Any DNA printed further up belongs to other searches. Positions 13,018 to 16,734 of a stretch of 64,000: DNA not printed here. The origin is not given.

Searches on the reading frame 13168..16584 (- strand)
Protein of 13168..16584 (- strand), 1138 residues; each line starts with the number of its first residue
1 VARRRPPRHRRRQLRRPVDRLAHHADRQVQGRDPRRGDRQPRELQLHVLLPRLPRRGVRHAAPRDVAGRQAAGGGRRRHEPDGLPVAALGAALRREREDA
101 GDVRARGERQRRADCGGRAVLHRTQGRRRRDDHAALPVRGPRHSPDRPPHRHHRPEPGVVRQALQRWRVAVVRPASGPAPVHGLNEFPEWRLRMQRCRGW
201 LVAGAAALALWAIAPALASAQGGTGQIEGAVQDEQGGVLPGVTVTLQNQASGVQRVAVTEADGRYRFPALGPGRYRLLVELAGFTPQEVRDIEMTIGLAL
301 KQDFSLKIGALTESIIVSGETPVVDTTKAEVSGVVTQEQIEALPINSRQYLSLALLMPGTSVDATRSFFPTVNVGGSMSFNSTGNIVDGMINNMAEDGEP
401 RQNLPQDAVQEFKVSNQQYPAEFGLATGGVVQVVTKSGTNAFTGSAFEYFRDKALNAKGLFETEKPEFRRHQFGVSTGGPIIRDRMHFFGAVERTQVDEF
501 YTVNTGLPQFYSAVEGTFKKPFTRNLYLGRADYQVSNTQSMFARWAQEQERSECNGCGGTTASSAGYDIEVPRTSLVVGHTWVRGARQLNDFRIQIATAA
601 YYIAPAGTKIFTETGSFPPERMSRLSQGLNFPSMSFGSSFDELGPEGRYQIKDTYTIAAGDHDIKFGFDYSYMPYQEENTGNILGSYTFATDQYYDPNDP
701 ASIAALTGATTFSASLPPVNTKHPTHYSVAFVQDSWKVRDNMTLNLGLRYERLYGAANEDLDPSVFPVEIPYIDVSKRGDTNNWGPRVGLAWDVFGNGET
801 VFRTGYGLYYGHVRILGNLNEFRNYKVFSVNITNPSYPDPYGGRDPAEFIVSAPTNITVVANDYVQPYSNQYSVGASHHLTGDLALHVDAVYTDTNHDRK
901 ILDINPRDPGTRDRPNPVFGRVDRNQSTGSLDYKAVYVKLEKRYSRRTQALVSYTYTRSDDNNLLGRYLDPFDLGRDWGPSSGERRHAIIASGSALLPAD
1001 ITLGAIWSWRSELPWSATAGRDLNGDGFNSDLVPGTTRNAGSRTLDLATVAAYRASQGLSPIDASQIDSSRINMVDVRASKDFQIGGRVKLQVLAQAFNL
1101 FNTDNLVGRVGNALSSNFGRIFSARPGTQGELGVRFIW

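Call 63: search_protein_families(library=pfam, proteins=[window:13168-16584:-], max_evalue=0.0001)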
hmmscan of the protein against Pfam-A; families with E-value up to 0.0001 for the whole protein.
window:13168-16584:- (1138 aa): 4 families
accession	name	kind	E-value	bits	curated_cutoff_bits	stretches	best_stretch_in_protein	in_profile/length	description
PF25183.1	OMP_b-brl_4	-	1.4e-103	348.4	30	2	518-1125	148-832/838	Outer membrane beta barrel domain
PF13620.12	CarboxypepD_reg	-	8e-20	71.4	32.3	1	226-307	1-82/82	Carboxypeptidase regulatory-like domain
PF13715.12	CarbopepD_reg_2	-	3.3e-07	30.7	32.2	1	227-289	1-60/88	CarboxypepD_reg-like domain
PF17210.9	SdrD_B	-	3.7e-06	27.5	29.7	1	231-280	16-65/112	SdrD B-like domain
